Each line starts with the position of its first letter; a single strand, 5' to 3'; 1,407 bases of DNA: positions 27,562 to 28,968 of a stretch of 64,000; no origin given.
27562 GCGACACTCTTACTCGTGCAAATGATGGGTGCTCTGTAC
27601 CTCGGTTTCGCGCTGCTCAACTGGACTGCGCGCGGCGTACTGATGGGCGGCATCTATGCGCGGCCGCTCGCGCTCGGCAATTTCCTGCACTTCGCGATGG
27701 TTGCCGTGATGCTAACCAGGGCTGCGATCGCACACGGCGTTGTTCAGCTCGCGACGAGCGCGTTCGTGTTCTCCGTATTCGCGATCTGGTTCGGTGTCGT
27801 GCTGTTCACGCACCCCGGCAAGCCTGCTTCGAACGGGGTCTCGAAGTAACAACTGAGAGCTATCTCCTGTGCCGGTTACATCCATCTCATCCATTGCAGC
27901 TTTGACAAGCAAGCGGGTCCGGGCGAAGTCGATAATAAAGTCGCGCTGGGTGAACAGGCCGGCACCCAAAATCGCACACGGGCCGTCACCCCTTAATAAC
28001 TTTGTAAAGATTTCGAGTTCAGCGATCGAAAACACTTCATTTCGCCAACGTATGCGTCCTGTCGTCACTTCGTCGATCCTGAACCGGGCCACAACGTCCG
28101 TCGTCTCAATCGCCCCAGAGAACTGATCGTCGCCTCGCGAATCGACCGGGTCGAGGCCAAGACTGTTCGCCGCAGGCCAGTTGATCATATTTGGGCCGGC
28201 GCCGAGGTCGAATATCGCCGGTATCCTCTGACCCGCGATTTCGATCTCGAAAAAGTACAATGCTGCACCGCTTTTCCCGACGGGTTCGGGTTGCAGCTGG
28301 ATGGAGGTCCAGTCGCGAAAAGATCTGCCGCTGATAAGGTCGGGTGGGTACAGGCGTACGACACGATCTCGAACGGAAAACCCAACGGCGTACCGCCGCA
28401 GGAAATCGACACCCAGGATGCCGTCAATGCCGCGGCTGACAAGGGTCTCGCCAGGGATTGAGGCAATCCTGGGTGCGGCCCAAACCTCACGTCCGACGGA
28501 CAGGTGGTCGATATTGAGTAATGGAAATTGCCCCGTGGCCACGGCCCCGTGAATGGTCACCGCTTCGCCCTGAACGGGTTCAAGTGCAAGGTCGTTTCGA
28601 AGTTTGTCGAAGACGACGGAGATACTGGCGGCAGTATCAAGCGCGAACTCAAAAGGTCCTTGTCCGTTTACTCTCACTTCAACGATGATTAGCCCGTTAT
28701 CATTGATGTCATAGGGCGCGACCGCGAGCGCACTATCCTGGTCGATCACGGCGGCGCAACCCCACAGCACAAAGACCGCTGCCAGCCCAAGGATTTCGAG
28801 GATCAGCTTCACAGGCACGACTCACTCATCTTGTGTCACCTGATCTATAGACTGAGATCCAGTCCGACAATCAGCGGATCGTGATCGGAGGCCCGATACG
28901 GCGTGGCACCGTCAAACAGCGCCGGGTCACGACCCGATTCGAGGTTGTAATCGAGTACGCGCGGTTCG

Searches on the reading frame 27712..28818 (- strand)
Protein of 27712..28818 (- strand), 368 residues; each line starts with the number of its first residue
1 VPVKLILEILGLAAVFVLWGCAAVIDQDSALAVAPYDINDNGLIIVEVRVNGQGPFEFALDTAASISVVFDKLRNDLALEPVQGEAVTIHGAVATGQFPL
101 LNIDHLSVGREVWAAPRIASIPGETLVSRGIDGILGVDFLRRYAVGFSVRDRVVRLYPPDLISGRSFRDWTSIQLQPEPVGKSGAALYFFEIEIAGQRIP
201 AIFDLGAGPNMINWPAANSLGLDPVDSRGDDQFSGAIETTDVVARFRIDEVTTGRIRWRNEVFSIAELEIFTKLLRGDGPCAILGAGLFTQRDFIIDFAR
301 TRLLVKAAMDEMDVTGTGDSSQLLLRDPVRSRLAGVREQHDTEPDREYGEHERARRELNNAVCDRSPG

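Call 46: search_protein_families(library=pfam, proteins=[window:27712-28818:-], max_evalue=0.0001)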
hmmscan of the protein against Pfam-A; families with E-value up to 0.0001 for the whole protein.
window:27712-28818:- (368 aa): 2 families
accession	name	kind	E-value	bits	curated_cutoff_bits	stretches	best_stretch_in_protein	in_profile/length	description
PF13650.11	Asp_protease_2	-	1.2e-22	80.8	24.3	2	46-139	1-90/90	Aspartyl protease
PF13975.11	gag-asp_proteas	-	3e-17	63.4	28.2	2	46-142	1-92/92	gag-polyprotein putative aspartyl protease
